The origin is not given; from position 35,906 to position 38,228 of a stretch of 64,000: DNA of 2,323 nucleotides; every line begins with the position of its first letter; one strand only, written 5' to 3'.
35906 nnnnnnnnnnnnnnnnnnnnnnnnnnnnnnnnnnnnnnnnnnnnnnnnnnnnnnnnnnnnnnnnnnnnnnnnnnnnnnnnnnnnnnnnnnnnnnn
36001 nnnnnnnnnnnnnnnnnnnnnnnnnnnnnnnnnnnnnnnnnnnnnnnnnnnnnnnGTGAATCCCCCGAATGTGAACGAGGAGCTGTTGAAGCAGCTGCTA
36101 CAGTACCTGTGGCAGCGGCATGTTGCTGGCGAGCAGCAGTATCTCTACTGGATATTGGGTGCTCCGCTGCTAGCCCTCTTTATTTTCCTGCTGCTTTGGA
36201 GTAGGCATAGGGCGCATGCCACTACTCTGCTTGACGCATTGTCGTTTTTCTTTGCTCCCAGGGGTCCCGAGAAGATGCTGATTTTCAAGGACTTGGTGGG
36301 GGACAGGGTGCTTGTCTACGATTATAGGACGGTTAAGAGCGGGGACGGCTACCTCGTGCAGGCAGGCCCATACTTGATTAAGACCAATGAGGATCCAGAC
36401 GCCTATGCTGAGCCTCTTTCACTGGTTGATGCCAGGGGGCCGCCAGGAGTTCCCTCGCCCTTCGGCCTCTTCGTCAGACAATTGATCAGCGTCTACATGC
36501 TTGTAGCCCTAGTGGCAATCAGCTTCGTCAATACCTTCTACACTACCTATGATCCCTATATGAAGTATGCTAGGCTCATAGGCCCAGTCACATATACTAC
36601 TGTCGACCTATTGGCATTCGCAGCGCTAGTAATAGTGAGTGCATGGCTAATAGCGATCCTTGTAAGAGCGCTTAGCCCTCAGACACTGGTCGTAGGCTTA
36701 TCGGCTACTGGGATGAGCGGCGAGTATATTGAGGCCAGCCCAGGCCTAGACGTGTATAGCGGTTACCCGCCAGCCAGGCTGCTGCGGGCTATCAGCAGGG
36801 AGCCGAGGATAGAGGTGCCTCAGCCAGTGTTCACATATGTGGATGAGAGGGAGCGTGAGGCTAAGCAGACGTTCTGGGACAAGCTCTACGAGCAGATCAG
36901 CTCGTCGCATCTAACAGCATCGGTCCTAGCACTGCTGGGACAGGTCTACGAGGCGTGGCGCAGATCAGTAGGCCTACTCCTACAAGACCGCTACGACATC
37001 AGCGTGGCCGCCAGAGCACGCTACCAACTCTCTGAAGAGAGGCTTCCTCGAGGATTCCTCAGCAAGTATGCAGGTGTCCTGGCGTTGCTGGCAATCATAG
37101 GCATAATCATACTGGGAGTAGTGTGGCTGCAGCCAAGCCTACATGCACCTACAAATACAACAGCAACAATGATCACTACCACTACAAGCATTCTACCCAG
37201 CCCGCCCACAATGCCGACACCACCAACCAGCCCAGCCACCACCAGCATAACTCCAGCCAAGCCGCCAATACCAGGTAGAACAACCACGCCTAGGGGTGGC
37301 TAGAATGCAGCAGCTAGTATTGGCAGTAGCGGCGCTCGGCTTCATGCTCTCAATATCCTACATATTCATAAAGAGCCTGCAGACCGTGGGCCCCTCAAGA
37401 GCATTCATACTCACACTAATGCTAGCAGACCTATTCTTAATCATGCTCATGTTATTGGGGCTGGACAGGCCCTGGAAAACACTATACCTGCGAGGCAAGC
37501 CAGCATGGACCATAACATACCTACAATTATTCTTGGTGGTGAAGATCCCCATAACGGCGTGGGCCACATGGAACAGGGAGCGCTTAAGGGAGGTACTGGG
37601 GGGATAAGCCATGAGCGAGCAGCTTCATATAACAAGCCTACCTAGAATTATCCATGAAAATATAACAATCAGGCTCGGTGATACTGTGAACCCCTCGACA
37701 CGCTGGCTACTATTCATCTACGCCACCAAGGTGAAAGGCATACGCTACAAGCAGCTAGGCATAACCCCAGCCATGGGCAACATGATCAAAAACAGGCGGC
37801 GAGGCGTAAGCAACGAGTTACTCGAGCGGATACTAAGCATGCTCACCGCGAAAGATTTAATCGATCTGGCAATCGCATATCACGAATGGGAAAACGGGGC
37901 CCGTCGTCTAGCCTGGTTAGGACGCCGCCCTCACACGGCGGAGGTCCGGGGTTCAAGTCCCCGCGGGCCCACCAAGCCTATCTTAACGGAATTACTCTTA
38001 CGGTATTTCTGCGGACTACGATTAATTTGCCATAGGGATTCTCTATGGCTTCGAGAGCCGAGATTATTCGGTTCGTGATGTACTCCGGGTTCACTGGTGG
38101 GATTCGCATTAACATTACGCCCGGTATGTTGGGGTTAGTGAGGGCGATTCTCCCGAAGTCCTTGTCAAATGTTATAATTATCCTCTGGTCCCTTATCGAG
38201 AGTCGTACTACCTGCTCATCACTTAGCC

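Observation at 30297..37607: Tightly coupled 8-9 gene operon of secreted or membrane-anchored glycoprotein-like proteins plus a tethered serine protease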

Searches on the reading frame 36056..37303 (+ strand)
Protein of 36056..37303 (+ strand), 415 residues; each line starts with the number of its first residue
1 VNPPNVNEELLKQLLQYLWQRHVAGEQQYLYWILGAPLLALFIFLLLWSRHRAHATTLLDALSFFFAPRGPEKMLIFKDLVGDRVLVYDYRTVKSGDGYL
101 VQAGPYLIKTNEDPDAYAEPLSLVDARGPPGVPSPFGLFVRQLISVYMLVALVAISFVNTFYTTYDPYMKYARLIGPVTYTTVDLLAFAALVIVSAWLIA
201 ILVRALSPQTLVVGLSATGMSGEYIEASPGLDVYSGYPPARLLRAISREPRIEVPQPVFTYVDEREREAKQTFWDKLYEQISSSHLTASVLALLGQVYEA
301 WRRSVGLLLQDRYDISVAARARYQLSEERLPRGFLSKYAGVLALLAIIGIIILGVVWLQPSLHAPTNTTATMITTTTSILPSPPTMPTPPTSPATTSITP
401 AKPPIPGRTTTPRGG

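Call 6: search_protein_families(library=pfam, proteins=[window:36056-37303:+], max_evalue=1)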
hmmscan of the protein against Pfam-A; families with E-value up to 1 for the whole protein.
window:36056-37303:+ (415 aa): 1 family
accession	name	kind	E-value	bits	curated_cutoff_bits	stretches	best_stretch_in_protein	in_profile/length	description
PF21827.1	New_glue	-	0.072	13.3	31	1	345-397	5-54/94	New glue protein family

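Call 15: search_protein_families(library=phrogs, proteins=[window:36056-37303:+], max_evalue=0.1)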
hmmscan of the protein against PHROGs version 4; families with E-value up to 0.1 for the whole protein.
window:36056-37303:+ (415 aa): 1 family
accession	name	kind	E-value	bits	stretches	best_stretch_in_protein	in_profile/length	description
phrog_25131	-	unknown function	0.014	16.3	1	199-221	13-35/38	-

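Call 65: find_homologous_proteins(query=A2, max_evalue=0.001)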
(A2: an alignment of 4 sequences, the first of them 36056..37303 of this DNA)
Query A2 (4 sequences) (415 aa, profile of the alignment): 30 proteins with E <= 0.001 among 8000 candidates.
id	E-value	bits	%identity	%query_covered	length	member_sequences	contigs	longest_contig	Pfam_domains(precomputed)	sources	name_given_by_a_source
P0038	1.6e-172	592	23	69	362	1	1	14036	-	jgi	-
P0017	5.7e-147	508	100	100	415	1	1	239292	-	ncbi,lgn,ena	-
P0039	1.6e-137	477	24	69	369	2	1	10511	-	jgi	-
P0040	2.8e-93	331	58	87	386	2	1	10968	-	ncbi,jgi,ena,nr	ncbi:MAG: hypothetical protein DRO12_05170 [Thermoprotei archaeon]|nr:MAG: hypothetical protein DRO1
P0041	9.6e-93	329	61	87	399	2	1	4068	-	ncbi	-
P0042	1.5e-91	325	58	87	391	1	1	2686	-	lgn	-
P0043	1.6e-91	325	58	86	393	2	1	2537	-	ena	-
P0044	3.3e-89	318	58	88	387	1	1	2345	-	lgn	-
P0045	6.2e-89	317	54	97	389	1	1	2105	-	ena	-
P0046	2.2e-87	312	61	89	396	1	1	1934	-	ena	-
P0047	4.2e-87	311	58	86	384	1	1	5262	-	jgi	-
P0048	6.2e-86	307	56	89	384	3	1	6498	-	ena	-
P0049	2.3e-85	305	56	88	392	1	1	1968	-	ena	-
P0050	3.3e-85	305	57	88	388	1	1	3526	-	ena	-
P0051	3.3e-85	305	54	98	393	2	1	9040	-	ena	-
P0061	3.7e-70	255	52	70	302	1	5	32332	-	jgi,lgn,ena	-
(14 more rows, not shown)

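Call 66: find_related_loci(query=A2, collection=viral_contigs, flank=10000)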
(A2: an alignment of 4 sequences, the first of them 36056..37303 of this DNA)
Query A2 (415 aa) in viral_contigs; peptide patterns used: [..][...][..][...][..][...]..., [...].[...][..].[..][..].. (x = any residue, [..] = any of these).
210 stretches matched a pattern, but none encodes a relative of the query by tblastn (E <= 1e-3).

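Call 67: find_encoding_contigs(protein=P0040, flank=10000, max_places=2)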
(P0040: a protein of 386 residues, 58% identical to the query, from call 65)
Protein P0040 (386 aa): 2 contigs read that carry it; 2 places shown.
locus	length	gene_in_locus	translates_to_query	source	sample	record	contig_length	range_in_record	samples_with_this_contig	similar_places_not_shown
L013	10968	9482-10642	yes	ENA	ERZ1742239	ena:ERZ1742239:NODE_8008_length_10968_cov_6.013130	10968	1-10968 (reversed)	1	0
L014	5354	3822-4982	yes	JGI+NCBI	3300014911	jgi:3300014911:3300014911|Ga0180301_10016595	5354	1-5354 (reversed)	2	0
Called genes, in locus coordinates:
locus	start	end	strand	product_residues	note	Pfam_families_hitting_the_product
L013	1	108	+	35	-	?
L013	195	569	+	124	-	-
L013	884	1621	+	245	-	-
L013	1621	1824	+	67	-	-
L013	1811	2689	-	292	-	-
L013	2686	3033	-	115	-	-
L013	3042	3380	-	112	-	-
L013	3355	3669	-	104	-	-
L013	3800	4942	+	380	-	-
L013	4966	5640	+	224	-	-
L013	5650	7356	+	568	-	PF13620:CarboxypepD_reg (faint)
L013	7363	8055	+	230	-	-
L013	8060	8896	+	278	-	PF00089:Trypsin, PF13365:Trypsin_2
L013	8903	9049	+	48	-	-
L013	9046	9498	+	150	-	-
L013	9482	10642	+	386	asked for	-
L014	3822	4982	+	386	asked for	-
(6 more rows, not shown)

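Call 68: find_encoding_contigs(protein=P0061, flank=10000, max_places=3)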
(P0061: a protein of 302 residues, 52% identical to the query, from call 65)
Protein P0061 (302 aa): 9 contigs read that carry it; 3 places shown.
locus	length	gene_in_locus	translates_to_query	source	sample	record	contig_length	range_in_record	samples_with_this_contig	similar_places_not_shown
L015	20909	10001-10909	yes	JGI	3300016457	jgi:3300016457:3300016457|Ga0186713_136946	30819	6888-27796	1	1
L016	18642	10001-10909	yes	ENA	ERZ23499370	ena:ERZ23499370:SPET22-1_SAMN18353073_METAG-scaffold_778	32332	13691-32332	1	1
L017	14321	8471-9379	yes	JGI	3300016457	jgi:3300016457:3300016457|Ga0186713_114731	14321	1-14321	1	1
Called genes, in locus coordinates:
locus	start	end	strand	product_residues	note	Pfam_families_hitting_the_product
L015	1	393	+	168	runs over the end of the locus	-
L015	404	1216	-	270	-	-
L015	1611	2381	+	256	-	PF01022:HTH_5 (weak), PF08279:HTH_11, PF13412:HTH_24 (faint)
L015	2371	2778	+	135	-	-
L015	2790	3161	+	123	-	-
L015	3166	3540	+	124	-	-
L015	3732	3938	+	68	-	-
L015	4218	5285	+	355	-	-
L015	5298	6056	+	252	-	-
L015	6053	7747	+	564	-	-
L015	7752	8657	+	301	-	-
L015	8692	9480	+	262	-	PF00089:Trypsin, PF05579:Peptidase_S32 (faint), PF13365:Trypsin_2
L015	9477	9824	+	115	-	-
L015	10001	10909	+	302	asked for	-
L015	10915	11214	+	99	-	-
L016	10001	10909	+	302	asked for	-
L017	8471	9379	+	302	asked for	-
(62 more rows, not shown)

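Call 69: find_encoding_contigs(protein=P0051, flank=10000, max_places=2)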
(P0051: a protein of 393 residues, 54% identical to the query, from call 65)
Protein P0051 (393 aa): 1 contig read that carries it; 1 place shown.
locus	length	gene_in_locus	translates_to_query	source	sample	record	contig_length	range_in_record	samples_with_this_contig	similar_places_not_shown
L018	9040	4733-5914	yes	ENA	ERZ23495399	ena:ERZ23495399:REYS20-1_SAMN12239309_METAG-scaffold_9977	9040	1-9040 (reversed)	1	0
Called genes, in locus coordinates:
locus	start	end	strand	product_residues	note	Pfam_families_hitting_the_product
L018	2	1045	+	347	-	?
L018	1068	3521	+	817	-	-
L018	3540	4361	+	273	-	PF00089:Trypsin, PF13365:Trypsin_2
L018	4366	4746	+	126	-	-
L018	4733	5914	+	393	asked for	-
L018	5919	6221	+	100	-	-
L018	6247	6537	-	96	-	-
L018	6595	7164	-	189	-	-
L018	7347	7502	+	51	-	-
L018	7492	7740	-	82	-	PF14947:HTH_45 (weak)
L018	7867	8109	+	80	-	-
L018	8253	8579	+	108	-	-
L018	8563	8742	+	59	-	PF01402:RHH_1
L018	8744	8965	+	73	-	-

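Call 76: search_protein_families(library=ncbifam, proteins=[window:36056-37303:+], max_evalue=0.01)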
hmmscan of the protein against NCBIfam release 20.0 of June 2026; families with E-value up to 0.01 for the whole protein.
window:36056-37303:+ (415 aa): 0 families

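Call 85: search_dna_similar(query=window:36056-37303:+, collection=phages, mode=protein, max_evalue=1)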
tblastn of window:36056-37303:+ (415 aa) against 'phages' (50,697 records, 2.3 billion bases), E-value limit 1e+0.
Records with a match: 3; places in all: 3; records where one place covers at least 80% of the query: 0.
Best place of each record, by identity: <60% 3.
By first word of the organism name: Chryseobacterium 2; Sulfolobus 1.
By host as written in the record: Chryseobacterium indologenes MA9 2; Sulfolobus islandicus Y08.80.36 1.
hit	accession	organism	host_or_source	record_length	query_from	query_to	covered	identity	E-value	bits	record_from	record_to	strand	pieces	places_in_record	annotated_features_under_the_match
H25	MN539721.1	Sulfolobus super-elliptical virus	Sulfolobus islandicus Y08.80.36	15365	50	288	58%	24.9%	8e-6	54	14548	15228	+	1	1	hypothetical protein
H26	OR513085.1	Chryseobacterium phage MA9V-2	Chryseobacterium indologenes MA9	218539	76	169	23%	25.5%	3e-1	40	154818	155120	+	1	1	DNA polymerase family B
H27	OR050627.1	Chryseobacterium phage MA9V-1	Chryseobacterium indologenes MA9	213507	76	169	23%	24.5%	4e-1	39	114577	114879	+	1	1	DNA polymerase family B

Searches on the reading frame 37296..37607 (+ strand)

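Call 6: search_protein_families(library=pfam, proteins=[window:37296-37607:+], max_evalue=1)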
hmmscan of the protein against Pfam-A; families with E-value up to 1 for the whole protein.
window:37296-37607:+ (103 aa): 1 family
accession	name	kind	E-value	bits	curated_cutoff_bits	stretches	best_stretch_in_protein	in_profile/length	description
PF15018.11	InaF-motif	-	0.13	12.7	21.8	1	8-25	13-30/35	TRP-interacting helix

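Call 15: search_protein_families(library=phrogs, proteins=[window:37296-37607:+], max_evalue=0.1)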
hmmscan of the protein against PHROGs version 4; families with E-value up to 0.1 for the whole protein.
window:37296-37607:+ (103 aa): 0 families

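Call 107: search_protein_families(library=ncbifam, proteins=[window:37296-37607:+], max_evalue=5)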
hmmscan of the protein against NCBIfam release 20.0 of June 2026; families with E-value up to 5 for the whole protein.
window:37296-37607:+ (103 aa): 0 families

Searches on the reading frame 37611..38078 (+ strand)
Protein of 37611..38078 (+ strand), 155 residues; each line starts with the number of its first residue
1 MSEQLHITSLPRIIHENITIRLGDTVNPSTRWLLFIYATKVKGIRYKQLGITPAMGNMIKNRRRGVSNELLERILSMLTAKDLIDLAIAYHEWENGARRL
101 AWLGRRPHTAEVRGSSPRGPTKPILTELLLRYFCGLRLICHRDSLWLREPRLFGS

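Call 6: search_protein_families(library=pfam, proteins=[window:37611-38078:+], max_evalue=1)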
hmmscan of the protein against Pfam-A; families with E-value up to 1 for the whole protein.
window:37611-38078:+ (155 aa): 1 family
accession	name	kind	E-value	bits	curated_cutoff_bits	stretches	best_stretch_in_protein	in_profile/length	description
PF12937.12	F-box-like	-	0.079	13.2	24.3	1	68-87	6-25/47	F-box-like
